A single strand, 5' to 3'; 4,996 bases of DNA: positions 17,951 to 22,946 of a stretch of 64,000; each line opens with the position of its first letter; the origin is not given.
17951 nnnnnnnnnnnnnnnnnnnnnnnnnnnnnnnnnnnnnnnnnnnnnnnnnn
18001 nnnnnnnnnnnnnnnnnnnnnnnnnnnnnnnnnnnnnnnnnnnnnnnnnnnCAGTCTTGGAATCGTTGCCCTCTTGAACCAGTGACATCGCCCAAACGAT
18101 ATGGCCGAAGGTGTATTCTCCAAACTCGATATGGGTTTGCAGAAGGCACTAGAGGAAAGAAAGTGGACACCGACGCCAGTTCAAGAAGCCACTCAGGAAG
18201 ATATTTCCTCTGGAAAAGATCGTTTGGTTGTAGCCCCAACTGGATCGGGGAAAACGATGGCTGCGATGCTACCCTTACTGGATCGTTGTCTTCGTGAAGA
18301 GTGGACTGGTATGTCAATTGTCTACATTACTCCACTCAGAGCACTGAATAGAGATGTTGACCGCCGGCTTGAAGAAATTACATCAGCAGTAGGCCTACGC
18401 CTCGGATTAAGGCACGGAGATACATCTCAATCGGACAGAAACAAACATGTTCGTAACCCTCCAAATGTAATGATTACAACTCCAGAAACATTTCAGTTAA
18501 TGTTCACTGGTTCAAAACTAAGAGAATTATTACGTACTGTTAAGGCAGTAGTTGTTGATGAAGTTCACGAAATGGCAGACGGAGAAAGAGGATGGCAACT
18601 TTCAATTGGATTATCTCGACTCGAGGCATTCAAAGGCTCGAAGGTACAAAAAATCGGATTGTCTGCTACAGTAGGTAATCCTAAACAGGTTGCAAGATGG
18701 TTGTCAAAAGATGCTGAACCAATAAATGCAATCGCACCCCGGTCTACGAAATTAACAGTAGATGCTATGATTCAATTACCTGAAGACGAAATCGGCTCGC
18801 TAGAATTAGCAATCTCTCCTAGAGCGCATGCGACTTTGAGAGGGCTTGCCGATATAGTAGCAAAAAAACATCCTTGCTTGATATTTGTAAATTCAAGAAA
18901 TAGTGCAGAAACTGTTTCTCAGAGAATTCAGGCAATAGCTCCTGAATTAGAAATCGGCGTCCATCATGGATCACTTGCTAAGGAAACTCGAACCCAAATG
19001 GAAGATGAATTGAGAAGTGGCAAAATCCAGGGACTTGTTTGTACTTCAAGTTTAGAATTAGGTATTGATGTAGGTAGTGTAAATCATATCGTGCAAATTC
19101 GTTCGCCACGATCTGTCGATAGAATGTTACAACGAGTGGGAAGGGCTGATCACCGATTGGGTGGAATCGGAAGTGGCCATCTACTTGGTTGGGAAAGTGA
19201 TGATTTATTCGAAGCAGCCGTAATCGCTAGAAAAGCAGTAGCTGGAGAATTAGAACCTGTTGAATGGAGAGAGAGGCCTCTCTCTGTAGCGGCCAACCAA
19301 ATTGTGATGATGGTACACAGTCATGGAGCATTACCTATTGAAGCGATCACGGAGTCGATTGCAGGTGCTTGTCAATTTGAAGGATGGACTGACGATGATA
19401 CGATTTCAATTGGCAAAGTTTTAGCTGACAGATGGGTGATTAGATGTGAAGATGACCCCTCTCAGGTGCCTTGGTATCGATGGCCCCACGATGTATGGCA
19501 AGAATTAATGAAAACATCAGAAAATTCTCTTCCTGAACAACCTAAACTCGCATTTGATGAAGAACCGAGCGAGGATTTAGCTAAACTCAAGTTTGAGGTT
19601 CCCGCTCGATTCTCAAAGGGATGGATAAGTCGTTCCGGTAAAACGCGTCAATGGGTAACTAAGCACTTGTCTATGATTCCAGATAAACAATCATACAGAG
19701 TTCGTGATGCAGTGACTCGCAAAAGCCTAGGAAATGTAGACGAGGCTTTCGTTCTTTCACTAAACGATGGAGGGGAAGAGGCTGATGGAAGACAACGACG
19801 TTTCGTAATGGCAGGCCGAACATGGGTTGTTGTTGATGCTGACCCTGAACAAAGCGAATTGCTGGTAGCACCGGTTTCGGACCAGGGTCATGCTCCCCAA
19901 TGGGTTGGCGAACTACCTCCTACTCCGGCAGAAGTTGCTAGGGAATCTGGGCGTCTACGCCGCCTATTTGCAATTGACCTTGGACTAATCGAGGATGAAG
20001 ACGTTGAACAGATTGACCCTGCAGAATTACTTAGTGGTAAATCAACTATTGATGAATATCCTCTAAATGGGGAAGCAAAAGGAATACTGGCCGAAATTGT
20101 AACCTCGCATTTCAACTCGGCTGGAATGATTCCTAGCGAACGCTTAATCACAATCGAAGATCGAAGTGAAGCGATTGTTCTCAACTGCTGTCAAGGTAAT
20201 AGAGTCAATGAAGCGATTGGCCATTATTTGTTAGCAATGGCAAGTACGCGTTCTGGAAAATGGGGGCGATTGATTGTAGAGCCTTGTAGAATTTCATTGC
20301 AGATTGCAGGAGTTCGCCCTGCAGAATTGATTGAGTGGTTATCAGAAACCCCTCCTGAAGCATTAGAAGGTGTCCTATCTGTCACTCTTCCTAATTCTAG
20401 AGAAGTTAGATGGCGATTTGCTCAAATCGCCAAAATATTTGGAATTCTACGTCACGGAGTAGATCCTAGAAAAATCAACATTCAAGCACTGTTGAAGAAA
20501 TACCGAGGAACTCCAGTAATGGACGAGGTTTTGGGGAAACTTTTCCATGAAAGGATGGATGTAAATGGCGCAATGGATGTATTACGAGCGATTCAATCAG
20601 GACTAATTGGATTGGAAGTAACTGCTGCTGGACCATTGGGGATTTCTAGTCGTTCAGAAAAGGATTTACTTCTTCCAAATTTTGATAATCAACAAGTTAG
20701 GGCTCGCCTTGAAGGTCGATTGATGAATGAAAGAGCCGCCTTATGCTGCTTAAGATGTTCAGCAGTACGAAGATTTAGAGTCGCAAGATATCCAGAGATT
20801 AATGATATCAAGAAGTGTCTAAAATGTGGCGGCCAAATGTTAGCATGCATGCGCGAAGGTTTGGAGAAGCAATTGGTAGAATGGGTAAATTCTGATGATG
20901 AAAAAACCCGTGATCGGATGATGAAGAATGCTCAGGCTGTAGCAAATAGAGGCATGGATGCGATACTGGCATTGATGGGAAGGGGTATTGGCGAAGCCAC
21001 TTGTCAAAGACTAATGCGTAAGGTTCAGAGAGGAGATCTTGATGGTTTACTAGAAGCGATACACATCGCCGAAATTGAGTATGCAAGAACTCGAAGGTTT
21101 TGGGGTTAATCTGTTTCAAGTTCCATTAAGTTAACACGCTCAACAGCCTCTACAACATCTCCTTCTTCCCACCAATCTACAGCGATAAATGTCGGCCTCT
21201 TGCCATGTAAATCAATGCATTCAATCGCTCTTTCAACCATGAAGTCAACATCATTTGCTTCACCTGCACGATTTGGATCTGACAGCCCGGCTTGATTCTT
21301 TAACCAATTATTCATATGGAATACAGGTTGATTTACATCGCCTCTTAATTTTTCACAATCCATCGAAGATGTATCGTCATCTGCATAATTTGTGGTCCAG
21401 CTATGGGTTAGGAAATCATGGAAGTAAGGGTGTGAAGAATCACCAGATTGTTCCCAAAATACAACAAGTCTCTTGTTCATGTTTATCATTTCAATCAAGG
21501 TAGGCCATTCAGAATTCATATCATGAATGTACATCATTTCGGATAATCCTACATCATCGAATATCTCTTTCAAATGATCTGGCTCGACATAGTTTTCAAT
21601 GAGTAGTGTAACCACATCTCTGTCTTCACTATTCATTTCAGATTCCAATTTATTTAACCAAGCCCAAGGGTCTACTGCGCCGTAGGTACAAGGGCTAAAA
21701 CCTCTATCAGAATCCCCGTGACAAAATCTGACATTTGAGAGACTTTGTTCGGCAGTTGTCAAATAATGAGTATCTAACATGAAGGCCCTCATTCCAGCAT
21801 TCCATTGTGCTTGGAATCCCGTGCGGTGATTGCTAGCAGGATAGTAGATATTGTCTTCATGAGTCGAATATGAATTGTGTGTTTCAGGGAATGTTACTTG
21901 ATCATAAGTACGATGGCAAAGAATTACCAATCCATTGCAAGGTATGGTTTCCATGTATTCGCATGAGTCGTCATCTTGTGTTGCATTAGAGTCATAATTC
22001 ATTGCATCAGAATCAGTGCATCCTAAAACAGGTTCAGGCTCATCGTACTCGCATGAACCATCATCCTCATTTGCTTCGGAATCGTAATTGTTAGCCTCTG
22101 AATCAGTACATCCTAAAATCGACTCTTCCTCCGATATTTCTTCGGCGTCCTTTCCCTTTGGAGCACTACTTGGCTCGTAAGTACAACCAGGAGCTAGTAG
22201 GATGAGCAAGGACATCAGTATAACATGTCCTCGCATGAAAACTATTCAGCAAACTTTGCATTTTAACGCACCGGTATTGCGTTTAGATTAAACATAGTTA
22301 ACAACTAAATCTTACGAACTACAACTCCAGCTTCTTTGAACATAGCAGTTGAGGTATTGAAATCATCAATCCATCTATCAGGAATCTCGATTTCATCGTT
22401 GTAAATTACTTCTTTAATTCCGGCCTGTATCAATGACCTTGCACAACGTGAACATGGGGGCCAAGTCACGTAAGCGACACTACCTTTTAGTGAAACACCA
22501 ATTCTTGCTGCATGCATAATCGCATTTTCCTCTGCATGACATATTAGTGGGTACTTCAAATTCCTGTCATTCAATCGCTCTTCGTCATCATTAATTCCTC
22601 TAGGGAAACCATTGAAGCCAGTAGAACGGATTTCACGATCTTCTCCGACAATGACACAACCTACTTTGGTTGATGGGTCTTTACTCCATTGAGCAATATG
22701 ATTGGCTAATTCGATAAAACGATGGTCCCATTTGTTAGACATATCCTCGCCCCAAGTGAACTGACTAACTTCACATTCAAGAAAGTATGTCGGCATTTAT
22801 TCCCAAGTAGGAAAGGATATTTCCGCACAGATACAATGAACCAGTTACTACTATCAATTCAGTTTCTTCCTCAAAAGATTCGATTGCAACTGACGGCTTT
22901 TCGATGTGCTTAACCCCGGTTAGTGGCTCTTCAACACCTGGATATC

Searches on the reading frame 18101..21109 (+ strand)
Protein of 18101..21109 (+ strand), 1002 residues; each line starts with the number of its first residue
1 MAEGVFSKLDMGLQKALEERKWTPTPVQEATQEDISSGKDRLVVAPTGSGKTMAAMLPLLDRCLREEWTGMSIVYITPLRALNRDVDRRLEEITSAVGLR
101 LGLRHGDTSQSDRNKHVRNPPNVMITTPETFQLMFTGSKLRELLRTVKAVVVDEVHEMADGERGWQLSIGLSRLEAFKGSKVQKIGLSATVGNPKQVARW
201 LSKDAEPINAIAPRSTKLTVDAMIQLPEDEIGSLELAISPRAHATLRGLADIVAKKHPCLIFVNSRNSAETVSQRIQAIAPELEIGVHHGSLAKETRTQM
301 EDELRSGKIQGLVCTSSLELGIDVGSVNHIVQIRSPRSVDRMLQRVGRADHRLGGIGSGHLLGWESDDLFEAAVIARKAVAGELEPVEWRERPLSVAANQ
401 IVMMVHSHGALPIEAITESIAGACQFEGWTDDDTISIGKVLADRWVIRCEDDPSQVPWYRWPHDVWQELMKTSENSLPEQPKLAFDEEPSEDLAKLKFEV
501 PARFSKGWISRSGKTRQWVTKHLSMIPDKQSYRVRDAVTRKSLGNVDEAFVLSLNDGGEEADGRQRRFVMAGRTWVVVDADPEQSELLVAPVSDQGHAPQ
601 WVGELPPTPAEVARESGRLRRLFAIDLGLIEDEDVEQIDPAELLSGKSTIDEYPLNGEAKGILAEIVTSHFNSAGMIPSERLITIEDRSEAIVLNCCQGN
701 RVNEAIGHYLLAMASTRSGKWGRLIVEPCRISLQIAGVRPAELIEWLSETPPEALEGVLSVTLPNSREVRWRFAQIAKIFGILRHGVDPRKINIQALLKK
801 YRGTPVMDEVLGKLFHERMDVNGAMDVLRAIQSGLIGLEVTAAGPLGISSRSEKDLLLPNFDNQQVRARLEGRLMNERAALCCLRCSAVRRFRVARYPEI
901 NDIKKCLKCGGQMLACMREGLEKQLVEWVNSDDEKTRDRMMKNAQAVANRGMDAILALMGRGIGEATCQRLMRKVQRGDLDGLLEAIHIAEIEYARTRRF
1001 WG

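Call 7: search_protein_families(library=pfam, proteins=[window:18101-21109:+], max_evalue=0.01)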
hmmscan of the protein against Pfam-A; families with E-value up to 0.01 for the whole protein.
window:18101-21109:+ (1002 aa): 7 families
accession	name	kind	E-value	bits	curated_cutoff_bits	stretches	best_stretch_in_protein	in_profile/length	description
PF00270.35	DEAD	-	1.9e-36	125.8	26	1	25-195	1-165/167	DEAD/DEAH box helicase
PF00271.37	Helicase_C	-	5.4e-20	72.1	23.5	1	251-349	8-106/110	Helicase conserved C-terminal domain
PF08494.16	DEAD_assoc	-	5.2e-19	69.3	23.5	1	677-840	1-181/191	DEAD/H associated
PF04851.21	ResIII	-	8e-09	36.1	22.5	1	36-191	21-162/164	Type III restriction enzyme, res subunit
PF22527.2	DEXQc_Suv3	-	0.00017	21.6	27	1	44-168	19-115/154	DEXQ-box helicase domain of Suv3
PF19306.5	WH_Lhr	-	0.00039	20.3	27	0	525-581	105-152/168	Large helicase-related protein, winged helix domain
PF22590.2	Cas3-like_C_2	-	0.00055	20.6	27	1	258-349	4-101/106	CRISPR-associated nuclease/helicase Cas3, C-terminal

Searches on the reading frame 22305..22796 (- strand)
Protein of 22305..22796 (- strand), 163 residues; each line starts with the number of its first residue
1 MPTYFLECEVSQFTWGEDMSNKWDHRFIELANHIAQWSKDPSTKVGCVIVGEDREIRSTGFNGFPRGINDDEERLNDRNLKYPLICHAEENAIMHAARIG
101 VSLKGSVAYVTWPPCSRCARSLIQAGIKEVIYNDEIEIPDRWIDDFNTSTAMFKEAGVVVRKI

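Call 70: search_protein_families(library=pfam, proteins=[window:22305-22796:-], max_evalue=0.001)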
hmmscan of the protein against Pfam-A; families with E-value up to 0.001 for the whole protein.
window:22305-22796:- (163 aa): 2 families
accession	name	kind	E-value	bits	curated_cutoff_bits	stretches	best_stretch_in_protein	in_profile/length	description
PF00383.29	dCMP_cyt_deam_1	-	3.9e-24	84.9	25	1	22-132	2-100/102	Cytidine and deoxycytidylate deaminase zinc-binding region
PF14437.12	MafB19-deam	-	3.1e-15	56.8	27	1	24-133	4-100/142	MafB19-like deaminase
